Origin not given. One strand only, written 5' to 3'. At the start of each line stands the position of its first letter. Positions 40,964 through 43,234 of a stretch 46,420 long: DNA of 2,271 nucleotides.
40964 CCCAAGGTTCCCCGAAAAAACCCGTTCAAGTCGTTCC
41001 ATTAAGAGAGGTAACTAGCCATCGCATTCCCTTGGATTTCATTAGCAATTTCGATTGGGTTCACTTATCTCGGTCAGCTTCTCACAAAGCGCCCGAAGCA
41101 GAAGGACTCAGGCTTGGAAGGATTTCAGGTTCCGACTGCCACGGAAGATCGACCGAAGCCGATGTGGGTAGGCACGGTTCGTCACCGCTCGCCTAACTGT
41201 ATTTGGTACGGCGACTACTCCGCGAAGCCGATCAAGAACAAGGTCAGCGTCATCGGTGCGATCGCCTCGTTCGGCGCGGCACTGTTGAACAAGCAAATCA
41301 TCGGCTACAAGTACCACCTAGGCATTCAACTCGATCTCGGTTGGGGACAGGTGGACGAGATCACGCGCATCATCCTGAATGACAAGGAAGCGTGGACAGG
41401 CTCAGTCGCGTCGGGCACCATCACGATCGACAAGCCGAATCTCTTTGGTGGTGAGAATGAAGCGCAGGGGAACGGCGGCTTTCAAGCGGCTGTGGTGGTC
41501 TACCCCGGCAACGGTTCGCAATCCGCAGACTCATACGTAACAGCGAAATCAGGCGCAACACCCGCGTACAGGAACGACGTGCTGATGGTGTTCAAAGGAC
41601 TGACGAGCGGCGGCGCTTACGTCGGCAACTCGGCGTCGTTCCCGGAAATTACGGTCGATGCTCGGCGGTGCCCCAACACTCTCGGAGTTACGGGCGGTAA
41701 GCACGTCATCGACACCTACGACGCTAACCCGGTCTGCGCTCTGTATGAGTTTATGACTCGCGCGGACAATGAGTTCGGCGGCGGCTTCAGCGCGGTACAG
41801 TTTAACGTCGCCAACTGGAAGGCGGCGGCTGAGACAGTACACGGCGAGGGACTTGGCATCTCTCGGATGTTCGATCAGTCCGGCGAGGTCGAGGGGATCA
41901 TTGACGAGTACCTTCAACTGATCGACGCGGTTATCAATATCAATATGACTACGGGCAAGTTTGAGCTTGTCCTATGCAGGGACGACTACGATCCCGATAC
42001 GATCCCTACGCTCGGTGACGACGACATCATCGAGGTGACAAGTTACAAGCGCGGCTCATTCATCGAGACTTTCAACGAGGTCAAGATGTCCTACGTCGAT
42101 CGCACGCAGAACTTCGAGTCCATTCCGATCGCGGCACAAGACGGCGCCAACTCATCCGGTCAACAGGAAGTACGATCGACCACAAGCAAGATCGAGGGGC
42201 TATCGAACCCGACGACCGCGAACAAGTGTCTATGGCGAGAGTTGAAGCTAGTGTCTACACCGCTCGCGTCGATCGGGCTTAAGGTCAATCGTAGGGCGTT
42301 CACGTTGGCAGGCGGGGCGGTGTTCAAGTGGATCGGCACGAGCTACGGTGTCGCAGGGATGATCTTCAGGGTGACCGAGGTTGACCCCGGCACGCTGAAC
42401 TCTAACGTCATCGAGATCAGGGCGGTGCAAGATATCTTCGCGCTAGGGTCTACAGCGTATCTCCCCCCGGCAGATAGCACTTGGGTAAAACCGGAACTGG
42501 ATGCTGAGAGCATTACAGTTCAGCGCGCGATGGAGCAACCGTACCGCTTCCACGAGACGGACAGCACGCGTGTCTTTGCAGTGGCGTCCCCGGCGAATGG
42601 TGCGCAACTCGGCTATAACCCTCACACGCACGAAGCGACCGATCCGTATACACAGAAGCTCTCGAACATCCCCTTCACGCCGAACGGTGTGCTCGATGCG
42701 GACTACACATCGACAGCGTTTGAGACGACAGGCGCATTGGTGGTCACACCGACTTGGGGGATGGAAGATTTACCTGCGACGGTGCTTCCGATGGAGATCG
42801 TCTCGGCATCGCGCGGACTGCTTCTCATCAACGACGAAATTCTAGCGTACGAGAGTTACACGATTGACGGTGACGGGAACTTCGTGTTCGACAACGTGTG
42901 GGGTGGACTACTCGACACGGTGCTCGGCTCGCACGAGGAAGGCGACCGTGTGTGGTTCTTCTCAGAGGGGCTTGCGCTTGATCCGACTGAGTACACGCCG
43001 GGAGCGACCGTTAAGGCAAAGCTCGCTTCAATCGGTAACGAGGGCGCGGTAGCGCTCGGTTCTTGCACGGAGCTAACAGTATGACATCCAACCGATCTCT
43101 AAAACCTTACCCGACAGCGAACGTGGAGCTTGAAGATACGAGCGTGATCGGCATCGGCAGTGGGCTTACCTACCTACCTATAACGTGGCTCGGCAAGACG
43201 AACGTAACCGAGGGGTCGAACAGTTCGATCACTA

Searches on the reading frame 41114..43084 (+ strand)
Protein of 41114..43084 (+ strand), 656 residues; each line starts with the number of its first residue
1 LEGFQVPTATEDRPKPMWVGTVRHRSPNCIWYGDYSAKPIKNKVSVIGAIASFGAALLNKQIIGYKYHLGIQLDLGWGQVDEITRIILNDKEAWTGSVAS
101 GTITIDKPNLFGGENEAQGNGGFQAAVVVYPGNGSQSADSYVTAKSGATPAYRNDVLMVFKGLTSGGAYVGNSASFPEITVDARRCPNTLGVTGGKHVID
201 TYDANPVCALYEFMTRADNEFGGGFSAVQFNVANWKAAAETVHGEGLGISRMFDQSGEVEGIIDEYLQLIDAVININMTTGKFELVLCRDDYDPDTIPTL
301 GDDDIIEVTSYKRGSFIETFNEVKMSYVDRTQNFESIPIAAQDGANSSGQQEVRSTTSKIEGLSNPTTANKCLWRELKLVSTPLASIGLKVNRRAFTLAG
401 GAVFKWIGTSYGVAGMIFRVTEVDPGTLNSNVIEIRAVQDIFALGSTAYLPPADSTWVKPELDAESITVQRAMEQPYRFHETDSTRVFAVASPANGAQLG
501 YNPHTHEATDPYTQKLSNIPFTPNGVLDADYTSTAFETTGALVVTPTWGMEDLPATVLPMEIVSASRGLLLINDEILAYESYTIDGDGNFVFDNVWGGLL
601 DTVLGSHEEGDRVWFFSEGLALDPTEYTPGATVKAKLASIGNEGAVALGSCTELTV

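Call 20: find_related_loci(query=window:41114-43084:+, collection=viral_contigs, flank=10000)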
Query window:41114-43084:+ (656 aa) in viral_contigs; peptide patterns used: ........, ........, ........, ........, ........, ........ (x = any residue, [..] = any of these).
6 stretches matched a pattern; 5 encode a relative of the query (tblastn E <= 1e-3); 5 distinct loci.
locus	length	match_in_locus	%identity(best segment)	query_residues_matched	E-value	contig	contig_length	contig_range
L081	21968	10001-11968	79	1-656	0e+0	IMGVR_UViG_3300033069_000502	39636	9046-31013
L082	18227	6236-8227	27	4-656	5e-64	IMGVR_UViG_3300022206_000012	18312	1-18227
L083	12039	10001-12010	26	4-656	4e-57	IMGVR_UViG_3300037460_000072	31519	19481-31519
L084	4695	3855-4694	27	4-282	2e-25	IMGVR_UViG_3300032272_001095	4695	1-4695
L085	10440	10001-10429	35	5-152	1e-19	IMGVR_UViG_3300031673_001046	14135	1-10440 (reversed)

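Call 48: search_protein_families(library=pfam, proteins=[L081:15802-16050:-, L081:16185-16505:-], max_evalue=0.01)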
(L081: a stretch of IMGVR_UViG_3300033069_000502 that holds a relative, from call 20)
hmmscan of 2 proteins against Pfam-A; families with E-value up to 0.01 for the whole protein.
L081:15802-16050:- (82 aa): 0 families

L081:16185-16505:- (106 aa): 0 families
